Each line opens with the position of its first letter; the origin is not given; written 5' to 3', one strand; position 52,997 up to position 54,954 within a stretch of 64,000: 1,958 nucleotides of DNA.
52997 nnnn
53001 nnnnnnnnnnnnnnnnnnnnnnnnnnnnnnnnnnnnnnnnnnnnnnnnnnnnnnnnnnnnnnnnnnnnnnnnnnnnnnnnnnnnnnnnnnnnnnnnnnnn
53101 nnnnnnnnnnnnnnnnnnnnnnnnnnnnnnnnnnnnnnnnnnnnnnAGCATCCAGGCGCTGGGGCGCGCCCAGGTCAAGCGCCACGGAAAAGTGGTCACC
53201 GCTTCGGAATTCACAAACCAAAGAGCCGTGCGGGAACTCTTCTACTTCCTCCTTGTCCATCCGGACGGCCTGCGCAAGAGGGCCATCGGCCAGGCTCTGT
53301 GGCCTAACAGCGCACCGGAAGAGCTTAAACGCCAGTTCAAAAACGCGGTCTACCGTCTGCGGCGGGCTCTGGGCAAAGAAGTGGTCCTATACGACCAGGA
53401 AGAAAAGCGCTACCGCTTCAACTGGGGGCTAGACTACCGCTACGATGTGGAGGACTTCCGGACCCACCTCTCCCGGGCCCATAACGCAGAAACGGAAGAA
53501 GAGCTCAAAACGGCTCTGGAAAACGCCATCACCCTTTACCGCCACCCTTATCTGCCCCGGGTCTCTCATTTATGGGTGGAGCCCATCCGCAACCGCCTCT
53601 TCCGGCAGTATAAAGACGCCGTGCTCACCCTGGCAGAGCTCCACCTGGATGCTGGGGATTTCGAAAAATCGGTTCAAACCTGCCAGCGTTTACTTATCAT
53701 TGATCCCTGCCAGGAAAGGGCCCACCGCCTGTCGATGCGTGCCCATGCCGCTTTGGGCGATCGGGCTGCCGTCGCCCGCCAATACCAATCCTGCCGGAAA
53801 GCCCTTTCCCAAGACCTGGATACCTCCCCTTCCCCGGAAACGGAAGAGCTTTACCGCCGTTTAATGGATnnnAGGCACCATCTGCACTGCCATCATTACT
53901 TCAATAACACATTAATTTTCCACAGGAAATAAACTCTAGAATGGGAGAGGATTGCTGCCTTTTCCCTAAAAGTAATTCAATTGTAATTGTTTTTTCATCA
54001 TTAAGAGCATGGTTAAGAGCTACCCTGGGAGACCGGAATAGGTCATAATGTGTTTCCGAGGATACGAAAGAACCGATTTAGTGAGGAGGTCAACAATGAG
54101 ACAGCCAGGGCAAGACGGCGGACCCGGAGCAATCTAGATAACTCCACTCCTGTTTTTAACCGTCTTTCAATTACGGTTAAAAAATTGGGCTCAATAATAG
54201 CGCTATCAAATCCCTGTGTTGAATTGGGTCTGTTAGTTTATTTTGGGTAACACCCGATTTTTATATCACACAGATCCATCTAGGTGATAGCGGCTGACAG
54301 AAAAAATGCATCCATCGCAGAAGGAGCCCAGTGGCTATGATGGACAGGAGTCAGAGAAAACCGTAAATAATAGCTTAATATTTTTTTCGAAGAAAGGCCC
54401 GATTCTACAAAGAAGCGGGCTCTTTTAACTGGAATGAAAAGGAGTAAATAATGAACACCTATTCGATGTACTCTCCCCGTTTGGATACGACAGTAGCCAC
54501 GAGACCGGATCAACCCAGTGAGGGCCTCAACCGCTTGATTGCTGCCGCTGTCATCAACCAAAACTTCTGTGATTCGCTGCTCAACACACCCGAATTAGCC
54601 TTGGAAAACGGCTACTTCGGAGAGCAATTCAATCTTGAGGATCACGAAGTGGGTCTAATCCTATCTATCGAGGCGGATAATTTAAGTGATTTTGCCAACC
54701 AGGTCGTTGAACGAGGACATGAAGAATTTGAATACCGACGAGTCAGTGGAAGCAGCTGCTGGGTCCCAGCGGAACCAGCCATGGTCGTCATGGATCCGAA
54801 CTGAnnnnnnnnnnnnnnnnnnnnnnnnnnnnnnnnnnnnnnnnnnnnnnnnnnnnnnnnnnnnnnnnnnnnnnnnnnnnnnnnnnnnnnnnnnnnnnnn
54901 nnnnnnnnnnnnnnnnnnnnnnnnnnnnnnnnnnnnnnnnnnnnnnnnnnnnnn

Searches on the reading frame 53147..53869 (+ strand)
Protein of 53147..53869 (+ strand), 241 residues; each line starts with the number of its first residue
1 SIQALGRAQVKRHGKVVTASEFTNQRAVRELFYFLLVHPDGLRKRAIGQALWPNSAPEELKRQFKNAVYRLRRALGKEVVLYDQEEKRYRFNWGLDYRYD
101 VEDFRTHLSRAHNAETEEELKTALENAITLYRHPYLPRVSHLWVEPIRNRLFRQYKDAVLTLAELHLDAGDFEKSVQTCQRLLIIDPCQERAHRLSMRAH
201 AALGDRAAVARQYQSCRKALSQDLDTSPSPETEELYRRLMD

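Call 50: find_related_loci(query=A3, collection=genome_contigs, flank=4000)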
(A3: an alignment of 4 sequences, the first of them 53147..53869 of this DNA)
Query A3 (241 aa) in genome_contigs; peptide patterns used: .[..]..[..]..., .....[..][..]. (x = any residue, [..] = any of these).
189 stretches matched a pattern; 3 encode a relative of the query (tblastn E <= 1e-3); 3 distinct loci.
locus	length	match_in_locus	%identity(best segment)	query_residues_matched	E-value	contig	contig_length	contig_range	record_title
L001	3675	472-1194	88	1-241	7e-153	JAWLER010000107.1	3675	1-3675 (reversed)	MAG: Anaerolineales bacterium isolate 20BLK6-1.bin.76 NODE_35968_length_3675_cov_6.757550, whole genome shotgun sequence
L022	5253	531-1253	85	1-241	8e-145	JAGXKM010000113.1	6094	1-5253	MAG: Anaerolineales bacterium isolate GSL_GB14_7 NODE_2084_length_6094_cov_12.4491, whole genome shotgun sequence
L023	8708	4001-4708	32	1-240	1e-26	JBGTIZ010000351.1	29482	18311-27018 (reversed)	MAG: Candidatus Promineifilaceae bacterium isolate JTS-RE278 k141_831260, whole genome shotgun sequence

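Call 51: search_solved_structures(query=window:53147-53869:+, max_evalue=0.01)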
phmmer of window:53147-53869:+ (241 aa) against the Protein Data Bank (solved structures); distinct sequences matched with E-value up to 0.01: 10.
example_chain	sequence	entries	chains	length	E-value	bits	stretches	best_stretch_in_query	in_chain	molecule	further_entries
9qhb_A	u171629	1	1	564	7.6e-12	48.5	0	159-215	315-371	Engineered tetratricopeptide repeat protein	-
8hvr_I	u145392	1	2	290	1.7e-06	31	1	42-240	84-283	Regulatory protein AfsR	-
8bu0_A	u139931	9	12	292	4.4e-06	29.6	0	160-216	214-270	Consensus tetratricopeptide repeat protein | Crystal structure of an 8-repeat consensus TPR superhelix with Zinc. | Monomer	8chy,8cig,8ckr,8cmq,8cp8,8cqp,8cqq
9qhc_A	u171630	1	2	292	5.2e-06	29.4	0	159-216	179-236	Engineered tetratricopeptide repeat protein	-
8k60_I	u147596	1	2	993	3.8e-05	26.6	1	44-240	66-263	Regulatory protein AfsR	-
8jke_I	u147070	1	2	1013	4e-05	26.5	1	44-240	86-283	Regulatory protein AfsR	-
7obi_A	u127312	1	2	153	7.1e-05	25.7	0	158-215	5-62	CTPR-rv4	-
9gzg_A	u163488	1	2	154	0.0024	20.7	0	161-220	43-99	Engineered CTPR protein with glutamic acids for conductivity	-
3kd7_A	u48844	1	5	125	0.0056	19.5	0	161-220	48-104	CTPR390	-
3j7a_H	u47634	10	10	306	0.0067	19.2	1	28-122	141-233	40S ribosomal protein eS6 | 40S ribosomal protein S6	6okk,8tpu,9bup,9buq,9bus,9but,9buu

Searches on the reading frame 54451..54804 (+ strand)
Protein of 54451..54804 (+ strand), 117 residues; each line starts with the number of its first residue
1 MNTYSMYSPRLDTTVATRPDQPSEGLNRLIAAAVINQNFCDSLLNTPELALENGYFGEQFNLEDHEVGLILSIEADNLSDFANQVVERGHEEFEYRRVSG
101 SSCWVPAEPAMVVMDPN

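Call 7: search_protein_families(library=pfam, proteins=[window:54451-54804:+], max_evalue=0.01)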
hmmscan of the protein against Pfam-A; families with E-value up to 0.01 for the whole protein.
window:54451-54804:+ (117 aa): 1 family
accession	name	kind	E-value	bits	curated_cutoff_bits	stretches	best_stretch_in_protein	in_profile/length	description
PF14407.11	Frankia_peptide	-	0.0026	18.4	48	1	27-85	3-57/63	Ribosomally synthesized peptide prototyped by Frankia Franean1_4349.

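Call 8: search_protein_families(library=ncbifam, proteins=[window:54451-54804:+], max_evalue=0.01)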
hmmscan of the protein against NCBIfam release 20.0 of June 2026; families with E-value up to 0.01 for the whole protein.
window:54451-54804:+ (117 aa): 1 family
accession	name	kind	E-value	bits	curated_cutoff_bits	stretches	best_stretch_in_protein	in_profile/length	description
NF038399.1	NH_RiPP_Os17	domain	1.6e-05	24.9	40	1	24-88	1-61/63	Os1348 family NHLP clan protein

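Call 9: find_related_loci(query=window:54451-54804:+, collection=genome_contigs, flank=6000)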
Query window:54451-54804:+ (117 aa) in genome_contigs; peptide patterns used: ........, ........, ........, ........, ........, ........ (x = any residue, [..] = any of these).
129 stretches matched a pattern; 3 encode a relative of the query (tblastn E <= 1e-3); 3 distinct loci.
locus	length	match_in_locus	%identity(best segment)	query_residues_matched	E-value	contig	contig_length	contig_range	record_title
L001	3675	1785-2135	84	1-117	8e-69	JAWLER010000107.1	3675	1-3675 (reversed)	MAG: Anaerolineales bacterium isolate 20BLK6-1.bin.76 NODE_35968_length_3675_cov_6.757550, whole genome shotgun sequence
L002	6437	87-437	83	1-117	1e-68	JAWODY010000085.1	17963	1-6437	MAG: Anaerolineales bacterium isolate BLK5-2.bin.74 k191_2401071, whole genome shotgun sequence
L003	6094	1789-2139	81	1-117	2e-67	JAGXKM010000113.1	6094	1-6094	MAG: Anaerolineales bacterium isolate GSL_GB14_7 NODE_2084_length_6094_cov_12.4491, whole genome shotgun sequence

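Call 22: find_homologous_proteins(query=window:54451-54804:+, max_evalue=0.001)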
Query window:54451-54804:+ (117 aa): 8 proteins with E <= 0.001 among 10 candidates.
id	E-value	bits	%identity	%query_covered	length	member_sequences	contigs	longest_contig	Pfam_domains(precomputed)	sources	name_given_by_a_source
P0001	1.9e-72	259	100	100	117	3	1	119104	-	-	-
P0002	9.5e-60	218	82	100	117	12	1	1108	-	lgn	-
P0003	9.9e-57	208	84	96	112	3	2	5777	-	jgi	jgi:hypothetical protein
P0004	3.3e-51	190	75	100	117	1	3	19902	-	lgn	-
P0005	1.2e-48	182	73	100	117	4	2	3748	PF14407.12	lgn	-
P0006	4.4e-45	170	69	100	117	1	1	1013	PF14407.12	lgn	-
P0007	6.4e-24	102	46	98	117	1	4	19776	-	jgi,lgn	jgi:hypothetical protein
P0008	3.7e-4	39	50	53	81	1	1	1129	PF14407.12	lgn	-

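Call 23: find_encoding_contigs(protein=P0004, flank=6000, max_places=4)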
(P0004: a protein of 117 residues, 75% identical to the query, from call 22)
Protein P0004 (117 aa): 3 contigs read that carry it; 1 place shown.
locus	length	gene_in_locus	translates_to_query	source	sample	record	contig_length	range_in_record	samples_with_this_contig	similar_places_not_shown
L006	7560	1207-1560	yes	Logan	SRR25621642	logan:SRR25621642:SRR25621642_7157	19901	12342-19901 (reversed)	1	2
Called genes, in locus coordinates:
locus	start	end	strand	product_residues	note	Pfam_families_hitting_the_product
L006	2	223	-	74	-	?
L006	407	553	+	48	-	-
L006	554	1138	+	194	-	PF17248:DUF5317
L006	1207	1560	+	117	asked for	-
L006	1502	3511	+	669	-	PF08448:PAS_4 (weak), PF01590:GAF, PF13185:GAF_2, PF13492:GAF_3 (weak), PF01966:HD, PF13487:HD_5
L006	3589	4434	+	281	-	PF13487:HD_5, PF01966:HD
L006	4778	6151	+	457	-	PF03972:MmgE_PrpD_N, PF19305:MmgE_PrpD_C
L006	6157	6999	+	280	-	PF02679:ComA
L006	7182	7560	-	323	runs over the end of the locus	PF03009:GDPD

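Call 24: find_encoding_contigs(protein=P0007, flank=6000, max_places=4)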
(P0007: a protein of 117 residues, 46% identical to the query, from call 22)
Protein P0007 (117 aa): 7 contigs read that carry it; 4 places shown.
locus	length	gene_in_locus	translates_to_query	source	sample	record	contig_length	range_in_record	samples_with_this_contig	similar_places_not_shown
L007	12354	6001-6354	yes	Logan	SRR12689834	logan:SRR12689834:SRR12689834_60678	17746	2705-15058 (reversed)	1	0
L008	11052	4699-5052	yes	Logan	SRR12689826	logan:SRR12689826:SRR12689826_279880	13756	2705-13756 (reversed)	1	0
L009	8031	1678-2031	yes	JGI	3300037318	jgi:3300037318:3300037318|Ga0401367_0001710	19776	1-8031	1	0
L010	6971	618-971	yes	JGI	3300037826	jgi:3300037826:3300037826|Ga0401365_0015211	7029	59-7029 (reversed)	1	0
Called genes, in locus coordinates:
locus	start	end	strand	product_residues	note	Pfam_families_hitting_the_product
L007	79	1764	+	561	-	PF01266:DAO, PF16901:DAO_C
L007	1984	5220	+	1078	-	PF13191:AAA_16 (faint), PF25873:WHD_MalT, PF10602:RPN7 (faint), PF07719:TPR_2 (faint), PF13374:TPR_10 (faint), PF17874:TPR_MalT, PF13424:TPR_12 (weak), PF03704:BTAD, +1 more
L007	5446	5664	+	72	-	-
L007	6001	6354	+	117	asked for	-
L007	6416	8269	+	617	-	PF08448:PAS_4 (faint), PF13492:GAF_3 (faint), PF01590:GAF, PF13185:GAF_2, PF13487:HD_5, PF01966:HD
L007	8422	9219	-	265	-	PF00106:adh_short, PF01370:Epimerase, PF05368:NmrA (weak), PF08659:KR (weak), PF13561:adh_short_C2, PF16363:GDP_Man_Dehyd (weak)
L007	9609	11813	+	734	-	PF01966:HD, PF13328:HD_4, PF04607:RelA_SpoT, PF02824:TGS, PF19296:RelA_AH, PF28438:RelA_RIS, PF13291:ACT_4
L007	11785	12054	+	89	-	-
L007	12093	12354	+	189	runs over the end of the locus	PF13489:Methyltransf_23, PF01209:Ubie_methyltran, PF13847:Methyltransf_31, PF08241:Methyltransf_11, PF08242:Methyltransf_12, PF13649:Methyltransf_25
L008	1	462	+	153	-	?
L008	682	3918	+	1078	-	PF13191:AAA_16 (faint), PF25873:WHD_MalT, PF10602:RPN7 (faint), PF07719:TPR_2 (faint), PF13374:TPR_10 (faint), PF17874:TPR_MalT, PF13424:TPR_12 (weak), PF03704:BTAD, +1 more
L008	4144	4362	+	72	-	-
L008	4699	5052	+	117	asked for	-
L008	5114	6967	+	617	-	PF08448:PAS_4 (faint), PF13492:GAF_3 (faint), PF01590:GAF, PF13185:GAF_2, PF13487:HD_5, PF01966:HD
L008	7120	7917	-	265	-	PF00106:adh_short, PF01370:Epimerase, PF05368:NmrA (weak), PF08659:KR (weak), PF13561:adh_short_C2, PF16363:GDP_Man_Dehyd (weak)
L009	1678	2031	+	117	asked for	-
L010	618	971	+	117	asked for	-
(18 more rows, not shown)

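Call 25: find_encoding_contigs(protein=P0005, flank=6000, max_places=4)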
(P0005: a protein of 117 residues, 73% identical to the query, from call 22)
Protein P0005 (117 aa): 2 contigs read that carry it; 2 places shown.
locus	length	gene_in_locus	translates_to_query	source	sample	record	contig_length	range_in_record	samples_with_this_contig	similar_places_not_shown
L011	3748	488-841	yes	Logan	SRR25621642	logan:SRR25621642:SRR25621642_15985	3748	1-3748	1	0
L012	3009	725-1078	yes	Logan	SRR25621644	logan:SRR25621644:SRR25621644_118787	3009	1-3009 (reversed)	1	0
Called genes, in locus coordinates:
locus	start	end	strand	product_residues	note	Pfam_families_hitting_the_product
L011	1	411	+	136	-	?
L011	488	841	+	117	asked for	PF14407:Frankia_peptide (weak)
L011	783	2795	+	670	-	PF08448:PAS_4 (faint), PF01590:GAF, PF13185:GAF_2, PF13492:GAF_3 (weak), PF01966:HD, PF13487:HD_5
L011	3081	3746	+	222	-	?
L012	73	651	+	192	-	PF17248:DUF5317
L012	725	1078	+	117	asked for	PF14407:Frankia_peptide (weak)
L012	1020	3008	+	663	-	?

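Call 30: find_homologous_proteins(query=L007:5446-5661:+, max_evalue=0.01)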
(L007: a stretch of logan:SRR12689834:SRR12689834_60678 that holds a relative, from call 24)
Query L007:5446-5661:+: 5490 candidates shared short words with the query, none scored E <= 0.01.

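Call 31: find_encoding_contigs(protein=P0003, flank=6000, max_places=4)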
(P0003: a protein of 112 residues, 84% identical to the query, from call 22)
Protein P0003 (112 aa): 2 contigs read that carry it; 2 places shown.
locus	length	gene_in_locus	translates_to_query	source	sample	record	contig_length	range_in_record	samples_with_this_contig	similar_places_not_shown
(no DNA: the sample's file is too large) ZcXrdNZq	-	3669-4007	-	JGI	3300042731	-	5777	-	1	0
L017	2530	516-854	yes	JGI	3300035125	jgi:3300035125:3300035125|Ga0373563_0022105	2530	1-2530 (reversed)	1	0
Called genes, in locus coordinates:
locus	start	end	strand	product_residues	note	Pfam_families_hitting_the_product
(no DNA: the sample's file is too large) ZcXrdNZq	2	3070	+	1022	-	?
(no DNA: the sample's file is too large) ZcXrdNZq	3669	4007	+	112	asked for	-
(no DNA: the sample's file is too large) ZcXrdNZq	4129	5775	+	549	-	?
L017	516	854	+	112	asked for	-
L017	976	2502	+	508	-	PF01590:GAF (weak), PF13185:GAF_2 (weak), PF13492:GAF_3 (faint), PF01590:GAF, PF13185:GAF_2, PF13487:HD_5, PF01966:HD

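Call 32: find_encoding_contigs(protein=P0006, flank=6000, max_places=4)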
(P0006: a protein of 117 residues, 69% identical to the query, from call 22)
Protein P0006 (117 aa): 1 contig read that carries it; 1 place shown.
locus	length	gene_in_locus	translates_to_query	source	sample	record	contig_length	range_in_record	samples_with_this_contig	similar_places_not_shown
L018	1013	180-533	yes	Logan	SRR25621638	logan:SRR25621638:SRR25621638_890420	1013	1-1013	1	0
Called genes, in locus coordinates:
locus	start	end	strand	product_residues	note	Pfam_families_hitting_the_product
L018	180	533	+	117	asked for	PF14407:Frankia_peptide (weak)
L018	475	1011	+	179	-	?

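Call 33: find_encoding_contigs(protein=P0002, flank=6000, max_places=6)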
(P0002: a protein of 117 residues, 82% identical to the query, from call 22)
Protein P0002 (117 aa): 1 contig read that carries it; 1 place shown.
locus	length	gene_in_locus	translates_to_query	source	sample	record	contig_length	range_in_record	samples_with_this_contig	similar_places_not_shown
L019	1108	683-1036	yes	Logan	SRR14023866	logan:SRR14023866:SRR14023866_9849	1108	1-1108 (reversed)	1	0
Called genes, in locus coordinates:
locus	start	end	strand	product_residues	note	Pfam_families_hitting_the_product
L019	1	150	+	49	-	?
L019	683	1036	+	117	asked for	-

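Call 34: find_encoding_contigs(protein=P0008, flank=6000, max_places=4)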
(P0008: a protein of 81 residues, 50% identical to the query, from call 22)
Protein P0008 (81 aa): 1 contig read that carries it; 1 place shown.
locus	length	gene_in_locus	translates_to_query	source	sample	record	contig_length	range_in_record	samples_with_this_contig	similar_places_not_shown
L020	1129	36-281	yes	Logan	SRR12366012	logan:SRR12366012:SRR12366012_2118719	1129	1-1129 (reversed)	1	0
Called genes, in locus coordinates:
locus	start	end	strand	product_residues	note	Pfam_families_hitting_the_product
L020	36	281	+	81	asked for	PF14407:Frankia_peptide (weak)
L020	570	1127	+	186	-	?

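Call 39: find_encoding_contigs(protein=P0001, flank=1000, max_places=3)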
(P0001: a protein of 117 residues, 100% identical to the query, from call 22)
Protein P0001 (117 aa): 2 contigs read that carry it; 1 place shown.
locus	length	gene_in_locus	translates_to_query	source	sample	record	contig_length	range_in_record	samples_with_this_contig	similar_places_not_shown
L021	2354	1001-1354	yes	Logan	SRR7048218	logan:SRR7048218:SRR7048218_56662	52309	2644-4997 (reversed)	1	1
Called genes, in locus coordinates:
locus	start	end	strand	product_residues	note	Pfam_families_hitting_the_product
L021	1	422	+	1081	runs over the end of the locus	PF25873:WHD_MalT, PF13428:TPR_14 (faint), PF07719:TPR_2 (faint), PF13174:TPR_6 (faint), PF17874:TPR_MalT (weak), PF00515:TPR_1 (weak), PF13424:TPR_12, PF03704:BTAD, +6 more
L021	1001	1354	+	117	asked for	-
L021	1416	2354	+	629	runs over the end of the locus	PF13492:GAF_3 (faint), PF01590:GAF, PF13185:GAF_2, PF13487:HD_5, PF01966:HD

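Call 67: search_protein_families(library=ncbifam, proteins=[L006:554-1135:+], max_evalue=10)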
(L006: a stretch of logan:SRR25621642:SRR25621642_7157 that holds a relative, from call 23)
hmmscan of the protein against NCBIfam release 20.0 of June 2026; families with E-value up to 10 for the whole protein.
L006:554-1135:+ (194 aa): 0 families

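Call 68: search_protein_families(library=pfam, proteins=[L006:554-1135:+], max_evalue=10)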
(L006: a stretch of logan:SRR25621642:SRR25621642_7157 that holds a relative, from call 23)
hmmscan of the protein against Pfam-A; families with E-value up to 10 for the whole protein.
L006:554-1135:+ (194 aa): 2 families
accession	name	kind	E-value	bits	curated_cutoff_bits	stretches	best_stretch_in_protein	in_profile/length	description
PF17248.7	DUF5317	-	8.6e-33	113.9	25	1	29-181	3-151/151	Family of unknown function (DUF5317)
PF11377.13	DUF3180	-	0.13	13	28.4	1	3-54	1-53/135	Protein of unknown function (DUF3180)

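Call 95: search_protein_representatives(alignment_id=A2)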
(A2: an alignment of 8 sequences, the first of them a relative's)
Query: 8 sequences, 117 profile positions. Proteins with E-value up to 0.001 (for the whole library): 821; up to 1e-10: 546; up to 1e-30: 3. The best 150 are listed.
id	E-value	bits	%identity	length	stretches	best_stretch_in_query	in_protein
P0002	7.7e-60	216.4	-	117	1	1-117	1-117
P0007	9.7e-51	187.0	-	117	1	1-117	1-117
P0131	4.2e-31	123.7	-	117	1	1-116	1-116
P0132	1.3e-27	112.4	-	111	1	11-116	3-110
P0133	1.1e-23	99.7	-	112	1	21-116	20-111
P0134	1.3e-22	96.3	-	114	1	19-116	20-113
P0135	3.9e-22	94.7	-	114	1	11-106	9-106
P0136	1.1e-21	93.3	-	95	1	23-116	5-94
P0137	2.8e-21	92.0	-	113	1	15-112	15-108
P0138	5.3e-21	91.1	-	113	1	7-116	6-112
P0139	1.9e-20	89.3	-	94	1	18-86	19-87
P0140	2.3e-20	89.0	-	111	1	21-114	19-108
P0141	3.0e-20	88.7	-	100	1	22-93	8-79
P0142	3.9e-20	88.3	-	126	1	24-96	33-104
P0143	4.4e-20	88.1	-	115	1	22-101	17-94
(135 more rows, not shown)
